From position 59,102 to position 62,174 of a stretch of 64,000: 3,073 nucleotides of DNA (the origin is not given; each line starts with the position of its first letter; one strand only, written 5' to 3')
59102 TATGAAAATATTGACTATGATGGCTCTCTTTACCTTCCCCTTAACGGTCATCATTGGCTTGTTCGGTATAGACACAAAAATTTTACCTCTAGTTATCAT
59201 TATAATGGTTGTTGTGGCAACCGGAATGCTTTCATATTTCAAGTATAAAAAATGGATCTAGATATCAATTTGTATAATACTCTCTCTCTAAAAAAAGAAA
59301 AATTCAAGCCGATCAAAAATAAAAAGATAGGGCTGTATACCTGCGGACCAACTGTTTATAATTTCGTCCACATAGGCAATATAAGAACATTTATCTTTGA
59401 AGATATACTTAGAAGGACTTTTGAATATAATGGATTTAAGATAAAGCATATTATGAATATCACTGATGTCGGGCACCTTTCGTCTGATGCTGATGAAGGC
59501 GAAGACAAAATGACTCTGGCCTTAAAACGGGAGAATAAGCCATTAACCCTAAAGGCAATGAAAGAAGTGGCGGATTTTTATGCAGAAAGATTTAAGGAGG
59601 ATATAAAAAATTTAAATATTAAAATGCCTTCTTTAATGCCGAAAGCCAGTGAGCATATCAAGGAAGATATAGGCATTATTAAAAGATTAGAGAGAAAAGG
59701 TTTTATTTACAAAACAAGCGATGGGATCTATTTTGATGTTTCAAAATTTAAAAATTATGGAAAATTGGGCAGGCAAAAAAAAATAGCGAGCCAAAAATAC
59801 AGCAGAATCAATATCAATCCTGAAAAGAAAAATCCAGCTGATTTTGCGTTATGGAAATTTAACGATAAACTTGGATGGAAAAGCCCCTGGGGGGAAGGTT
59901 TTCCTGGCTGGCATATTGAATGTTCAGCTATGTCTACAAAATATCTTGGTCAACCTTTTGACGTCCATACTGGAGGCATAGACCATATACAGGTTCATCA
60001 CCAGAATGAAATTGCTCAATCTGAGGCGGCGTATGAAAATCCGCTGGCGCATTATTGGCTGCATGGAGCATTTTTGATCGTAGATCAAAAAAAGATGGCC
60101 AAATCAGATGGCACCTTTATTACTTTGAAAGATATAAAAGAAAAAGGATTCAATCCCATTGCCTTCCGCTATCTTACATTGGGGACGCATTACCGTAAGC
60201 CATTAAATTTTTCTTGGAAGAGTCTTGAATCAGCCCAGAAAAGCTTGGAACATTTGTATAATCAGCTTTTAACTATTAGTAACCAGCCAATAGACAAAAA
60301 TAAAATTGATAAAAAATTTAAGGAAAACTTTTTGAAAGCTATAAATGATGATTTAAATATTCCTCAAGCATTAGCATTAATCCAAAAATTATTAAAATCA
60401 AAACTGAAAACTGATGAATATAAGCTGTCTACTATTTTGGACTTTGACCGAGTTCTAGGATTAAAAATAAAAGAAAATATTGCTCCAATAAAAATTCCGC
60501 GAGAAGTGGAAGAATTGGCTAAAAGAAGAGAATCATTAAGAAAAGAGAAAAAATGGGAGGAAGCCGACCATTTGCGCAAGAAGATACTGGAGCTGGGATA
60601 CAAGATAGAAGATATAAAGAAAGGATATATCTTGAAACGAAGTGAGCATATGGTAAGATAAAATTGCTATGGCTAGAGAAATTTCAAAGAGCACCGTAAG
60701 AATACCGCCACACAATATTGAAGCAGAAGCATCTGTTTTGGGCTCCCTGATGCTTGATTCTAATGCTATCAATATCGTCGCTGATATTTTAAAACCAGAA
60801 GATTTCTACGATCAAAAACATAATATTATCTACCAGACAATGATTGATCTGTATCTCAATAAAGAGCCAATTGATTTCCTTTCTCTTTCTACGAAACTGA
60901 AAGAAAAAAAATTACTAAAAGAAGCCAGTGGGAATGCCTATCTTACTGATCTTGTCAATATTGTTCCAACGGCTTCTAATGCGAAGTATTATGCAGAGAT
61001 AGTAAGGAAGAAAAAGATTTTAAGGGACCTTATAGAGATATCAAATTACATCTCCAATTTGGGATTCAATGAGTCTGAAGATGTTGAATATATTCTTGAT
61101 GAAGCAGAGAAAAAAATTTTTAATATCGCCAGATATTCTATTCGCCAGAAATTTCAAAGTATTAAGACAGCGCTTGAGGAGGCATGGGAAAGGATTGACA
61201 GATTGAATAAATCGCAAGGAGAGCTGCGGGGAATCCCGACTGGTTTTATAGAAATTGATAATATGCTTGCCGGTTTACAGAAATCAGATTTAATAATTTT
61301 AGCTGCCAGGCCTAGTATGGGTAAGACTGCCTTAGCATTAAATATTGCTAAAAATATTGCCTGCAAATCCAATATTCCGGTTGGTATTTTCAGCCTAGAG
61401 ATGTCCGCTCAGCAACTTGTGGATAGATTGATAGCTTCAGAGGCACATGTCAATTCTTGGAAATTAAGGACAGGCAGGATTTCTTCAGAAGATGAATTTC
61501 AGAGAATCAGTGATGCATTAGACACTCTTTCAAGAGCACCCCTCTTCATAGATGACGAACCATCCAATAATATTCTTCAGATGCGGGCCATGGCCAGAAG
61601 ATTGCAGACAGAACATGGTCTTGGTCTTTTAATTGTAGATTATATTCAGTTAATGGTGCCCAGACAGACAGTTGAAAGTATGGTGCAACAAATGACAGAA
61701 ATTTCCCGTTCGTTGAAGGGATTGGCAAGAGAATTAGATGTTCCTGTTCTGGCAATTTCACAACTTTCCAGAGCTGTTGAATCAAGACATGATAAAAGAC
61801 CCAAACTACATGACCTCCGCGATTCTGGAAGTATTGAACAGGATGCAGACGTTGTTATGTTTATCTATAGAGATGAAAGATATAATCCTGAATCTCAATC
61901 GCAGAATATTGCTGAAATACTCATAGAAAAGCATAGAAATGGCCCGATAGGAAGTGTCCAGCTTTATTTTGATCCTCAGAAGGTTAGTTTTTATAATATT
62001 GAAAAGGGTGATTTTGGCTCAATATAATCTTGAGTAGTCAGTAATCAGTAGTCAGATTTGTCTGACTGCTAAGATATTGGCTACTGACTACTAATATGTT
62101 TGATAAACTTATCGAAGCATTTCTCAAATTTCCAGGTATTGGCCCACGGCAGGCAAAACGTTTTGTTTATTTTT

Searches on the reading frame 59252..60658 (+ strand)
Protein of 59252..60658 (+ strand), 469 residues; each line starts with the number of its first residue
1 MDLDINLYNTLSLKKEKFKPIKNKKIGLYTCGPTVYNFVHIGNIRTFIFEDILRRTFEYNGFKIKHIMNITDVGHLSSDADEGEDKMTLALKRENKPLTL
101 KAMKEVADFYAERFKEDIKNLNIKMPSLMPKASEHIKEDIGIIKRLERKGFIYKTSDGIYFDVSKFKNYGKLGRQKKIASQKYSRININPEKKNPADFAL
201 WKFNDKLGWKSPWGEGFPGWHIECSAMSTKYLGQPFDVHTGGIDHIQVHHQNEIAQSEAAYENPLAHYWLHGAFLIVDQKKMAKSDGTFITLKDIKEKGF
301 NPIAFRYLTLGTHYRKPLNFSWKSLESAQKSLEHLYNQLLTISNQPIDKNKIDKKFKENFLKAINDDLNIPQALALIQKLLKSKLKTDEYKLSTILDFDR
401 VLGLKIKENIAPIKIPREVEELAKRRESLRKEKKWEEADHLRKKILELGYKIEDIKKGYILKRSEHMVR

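Call 64: search_protein_families(library=pfam, proteins=[window:59252-60658:+], max_evalue=0.00001)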
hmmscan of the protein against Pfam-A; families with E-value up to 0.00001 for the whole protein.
window:59252-60658:+ (469 aa): 4 families
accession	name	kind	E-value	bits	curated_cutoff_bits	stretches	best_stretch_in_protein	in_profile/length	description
PF01406.26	tRNA-synt_1e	-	6e-93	312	27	1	18-329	2-300/301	tRNA synthetases class I (C) catalytic domain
PF09334.17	tRNA-synt_1g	-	3.2e-09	36.5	20.1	0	37-167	12-128/391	tRNA synthetases class I (M)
PF01921.24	tRNA-synt_1f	-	5.9e-08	32.4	27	0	237-340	236-340/360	tRNA synthetases class I (K)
PF23493.1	CysS_C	-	6.2e-06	26.7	23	0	415-458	4-47/51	Cysteinyl-tRNA ligase anticodon binding domain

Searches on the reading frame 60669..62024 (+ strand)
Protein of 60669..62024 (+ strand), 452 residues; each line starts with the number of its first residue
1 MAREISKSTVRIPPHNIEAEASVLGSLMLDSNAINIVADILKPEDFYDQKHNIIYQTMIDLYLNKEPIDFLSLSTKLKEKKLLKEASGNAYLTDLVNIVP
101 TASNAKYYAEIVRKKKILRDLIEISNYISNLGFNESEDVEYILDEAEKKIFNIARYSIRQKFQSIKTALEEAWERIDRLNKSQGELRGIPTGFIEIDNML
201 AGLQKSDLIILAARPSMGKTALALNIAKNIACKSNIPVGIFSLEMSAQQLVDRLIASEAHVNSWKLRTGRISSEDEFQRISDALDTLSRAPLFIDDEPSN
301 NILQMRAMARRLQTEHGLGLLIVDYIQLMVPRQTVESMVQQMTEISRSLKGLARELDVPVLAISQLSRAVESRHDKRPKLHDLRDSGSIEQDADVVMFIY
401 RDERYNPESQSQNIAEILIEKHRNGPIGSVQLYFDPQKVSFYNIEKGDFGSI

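Call 29: find_encoding_contigs(protein=window:60669-62024:+, flank=10000, max_places=4)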
Protein window:60669-62024:+ (452 aa): no gene with exactly this product is on record in the collection.
